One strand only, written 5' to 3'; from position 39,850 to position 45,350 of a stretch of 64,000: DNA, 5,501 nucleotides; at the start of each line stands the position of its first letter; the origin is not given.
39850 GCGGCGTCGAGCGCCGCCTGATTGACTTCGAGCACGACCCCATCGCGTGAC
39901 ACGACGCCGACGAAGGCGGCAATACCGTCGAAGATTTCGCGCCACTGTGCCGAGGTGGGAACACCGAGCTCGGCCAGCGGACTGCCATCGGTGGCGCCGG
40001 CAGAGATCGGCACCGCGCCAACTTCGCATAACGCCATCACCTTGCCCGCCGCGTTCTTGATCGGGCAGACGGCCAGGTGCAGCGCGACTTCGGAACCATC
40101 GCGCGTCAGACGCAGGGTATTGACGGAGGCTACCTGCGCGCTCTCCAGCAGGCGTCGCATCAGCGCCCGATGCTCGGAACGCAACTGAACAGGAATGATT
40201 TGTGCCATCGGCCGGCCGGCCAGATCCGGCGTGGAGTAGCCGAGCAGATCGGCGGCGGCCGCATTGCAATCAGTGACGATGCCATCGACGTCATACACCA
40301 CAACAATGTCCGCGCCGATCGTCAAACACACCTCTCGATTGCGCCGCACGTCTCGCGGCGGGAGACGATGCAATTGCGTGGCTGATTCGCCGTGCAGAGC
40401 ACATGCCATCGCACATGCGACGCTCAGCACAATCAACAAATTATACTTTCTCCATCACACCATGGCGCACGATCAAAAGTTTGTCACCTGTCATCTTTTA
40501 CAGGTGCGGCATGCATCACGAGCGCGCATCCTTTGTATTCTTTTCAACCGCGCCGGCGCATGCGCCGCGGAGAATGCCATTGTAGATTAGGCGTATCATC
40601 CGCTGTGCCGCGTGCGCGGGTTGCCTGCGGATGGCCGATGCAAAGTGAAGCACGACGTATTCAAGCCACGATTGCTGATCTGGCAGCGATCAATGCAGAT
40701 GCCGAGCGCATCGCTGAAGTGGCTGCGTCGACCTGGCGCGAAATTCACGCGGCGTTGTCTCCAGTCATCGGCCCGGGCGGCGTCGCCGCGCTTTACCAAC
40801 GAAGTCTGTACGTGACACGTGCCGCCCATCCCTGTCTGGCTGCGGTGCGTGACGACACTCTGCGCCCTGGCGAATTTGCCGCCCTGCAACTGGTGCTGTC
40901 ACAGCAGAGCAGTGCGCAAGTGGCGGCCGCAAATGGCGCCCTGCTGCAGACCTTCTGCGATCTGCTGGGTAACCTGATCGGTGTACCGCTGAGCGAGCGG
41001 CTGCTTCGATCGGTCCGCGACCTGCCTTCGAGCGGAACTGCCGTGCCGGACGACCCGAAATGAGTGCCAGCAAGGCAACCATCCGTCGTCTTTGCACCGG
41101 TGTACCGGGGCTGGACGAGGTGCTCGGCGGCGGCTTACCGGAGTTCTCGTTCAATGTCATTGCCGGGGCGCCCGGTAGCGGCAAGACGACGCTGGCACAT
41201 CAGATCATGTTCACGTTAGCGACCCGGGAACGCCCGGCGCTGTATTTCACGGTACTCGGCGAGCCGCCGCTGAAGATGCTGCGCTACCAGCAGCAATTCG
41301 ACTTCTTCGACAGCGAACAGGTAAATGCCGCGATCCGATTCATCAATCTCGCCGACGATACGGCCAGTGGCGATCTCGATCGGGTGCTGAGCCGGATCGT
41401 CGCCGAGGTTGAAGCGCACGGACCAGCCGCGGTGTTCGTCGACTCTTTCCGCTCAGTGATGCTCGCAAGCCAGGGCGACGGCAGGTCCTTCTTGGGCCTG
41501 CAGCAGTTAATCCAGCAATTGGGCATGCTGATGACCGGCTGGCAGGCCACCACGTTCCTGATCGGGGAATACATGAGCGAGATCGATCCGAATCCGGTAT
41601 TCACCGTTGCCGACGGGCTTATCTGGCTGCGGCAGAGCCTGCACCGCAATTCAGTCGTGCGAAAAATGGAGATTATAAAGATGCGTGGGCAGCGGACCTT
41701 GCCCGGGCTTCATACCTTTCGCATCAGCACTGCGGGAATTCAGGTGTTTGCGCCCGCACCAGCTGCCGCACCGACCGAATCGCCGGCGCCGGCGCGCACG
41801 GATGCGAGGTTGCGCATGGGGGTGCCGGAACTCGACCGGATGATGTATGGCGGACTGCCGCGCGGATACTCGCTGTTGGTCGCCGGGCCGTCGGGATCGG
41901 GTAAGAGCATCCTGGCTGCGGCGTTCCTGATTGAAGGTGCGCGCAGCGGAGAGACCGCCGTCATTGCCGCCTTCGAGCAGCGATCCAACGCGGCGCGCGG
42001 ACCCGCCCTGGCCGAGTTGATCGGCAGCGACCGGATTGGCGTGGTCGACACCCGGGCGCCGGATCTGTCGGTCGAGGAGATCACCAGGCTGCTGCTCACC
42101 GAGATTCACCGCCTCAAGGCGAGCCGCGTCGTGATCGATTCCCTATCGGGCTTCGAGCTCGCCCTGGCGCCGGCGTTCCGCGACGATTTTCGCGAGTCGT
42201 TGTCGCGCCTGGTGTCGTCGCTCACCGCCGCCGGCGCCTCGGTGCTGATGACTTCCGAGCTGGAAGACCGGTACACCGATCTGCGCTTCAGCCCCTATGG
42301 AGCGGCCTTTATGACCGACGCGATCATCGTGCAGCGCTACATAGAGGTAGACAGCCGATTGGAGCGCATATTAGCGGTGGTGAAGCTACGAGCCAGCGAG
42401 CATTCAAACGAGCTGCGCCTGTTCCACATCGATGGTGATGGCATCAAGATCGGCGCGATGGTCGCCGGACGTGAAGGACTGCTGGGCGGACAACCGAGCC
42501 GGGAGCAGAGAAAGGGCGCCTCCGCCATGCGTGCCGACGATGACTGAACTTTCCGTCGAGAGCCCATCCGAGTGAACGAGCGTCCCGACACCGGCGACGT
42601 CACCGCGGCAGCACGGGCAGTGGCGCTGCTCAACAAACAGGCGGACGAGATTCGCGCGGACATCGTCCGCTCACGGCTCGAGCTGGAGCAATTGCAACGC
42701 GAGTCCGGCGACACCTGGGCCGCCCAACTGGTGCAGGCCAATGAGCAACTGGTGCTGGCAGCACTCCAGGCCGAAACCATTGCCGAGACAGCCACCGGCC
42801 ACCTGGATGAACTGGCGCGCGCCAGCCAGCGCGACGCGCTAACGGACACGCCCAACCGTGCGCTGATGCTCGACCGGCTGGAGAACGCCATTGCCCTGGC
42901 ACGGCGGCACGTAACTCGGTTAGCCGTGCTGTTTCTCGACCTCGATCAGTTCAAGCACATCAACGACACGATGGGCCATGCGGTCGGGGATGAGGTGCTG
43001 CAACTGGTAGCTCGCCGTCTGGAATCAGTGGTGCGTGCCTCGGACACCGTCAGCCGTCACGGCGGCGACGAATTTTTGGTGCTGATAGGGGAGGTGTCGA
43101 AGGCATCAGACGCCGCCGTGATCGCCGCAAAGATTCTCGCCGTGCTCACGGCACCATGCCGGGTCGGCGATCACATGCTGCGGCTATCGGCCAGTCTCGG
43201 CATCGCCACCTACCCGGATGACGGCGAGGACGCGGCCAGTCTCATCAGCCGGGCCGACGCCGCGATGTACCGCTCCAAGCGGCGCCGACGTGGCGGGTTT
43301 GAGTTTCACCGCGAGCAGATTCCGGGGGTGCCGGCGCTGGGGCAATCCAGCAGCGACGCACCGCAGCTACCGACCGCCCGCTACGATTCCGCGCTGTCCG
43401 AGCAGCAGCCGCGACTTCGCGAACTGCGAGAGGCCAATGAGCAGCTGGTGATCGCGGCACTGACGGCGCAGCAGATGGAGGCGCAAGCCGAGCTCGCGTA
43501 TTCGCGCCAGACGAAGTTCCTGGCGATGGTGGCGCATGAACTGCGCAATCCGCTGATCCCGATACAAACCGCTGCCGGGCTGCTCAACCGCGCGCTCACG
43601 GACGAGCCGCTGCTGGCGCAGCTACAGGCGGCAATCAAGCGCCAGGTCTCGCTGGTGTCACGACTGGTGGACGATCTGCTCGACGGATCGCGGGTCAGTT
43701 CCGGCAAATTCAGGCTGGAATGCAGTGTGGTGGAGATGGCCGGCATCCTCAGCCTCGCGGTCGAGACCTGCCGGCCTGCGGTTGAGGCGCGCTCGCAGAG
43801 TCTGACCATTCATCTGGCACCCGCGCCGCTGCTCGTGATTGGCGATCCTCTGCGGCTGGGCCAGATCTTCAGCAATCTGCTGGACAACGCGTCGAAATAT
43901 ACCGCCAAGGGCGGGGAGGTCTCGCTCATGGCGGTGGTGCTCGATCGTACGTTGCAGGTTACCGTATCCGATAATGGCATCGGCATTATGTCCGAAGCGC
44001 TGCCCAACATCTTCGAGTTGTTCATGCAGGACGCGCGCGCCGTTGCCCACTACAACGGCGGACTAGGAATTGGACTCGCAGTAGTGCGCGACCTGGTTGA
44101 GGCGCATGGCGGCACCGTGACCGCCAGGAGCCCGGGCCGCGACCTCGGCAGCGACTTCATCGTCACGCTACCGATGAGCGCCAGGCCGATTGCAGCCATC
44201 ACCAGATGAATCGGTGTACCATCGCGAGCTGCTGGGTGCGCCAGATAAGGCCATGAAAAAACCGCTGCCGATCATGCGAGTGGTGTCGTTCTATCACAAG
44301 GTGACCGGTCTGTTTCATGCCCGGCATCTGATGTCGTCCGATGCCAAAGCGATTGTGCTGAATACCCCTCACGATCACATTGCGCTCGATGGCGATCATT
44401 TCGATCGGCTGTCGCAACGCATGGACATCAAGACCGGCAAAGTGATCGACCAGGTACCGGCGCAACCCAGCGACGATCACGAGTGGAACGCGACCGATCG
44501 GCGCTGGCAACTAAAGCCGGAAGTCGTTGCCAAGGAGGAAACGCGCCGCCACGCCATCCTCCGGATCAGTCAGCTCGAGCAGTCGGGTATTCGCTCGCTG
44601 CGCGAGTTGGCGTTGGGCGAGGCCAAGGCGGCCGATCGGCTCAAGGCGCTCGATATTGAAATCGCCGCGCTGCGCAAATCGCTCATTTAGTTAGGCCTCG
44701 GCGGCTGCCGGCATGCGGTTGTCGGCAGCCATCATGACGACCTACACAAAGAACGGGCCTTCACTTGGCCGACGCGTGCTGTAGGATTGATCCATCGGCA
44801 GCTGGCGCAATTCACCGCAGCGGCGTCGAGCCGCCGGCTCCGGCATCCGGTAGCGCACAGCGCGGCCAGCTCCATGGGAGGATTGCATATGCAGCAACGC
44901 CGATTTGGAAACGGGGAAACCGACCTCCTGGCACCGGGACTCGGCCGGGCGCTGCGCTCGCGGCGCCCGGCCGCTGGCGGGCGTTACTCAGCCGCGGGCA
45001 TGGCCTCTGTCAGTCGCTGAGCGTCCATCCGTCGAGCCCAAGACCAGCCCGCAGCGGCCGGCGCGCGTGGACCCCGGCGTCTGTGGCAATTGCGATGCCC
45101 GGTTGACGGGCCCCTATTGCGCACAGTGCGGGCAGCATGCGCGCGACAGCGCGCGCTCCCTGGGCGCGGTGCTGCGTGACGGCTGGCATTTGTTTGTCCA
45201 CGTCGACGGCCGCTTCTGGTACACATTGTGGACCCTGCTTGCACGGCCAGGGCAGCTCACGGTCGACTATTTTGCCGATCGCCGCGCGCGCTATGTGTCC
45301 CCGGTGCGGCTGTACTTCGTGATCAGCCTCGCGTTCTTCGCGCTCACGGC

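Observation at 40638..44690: kaiA/kaiB-less KaiC-like operon wired to a diguanylate-cyclase/histidine-kinase output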

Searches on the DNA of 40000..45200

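Call 30: search_rna_families(source=window, start=40000, end=45200, threshold=evalue, max_evalue=1)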
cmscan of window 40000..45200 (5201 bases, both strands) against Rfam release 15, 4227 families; matches with E-value up to 1: 0.
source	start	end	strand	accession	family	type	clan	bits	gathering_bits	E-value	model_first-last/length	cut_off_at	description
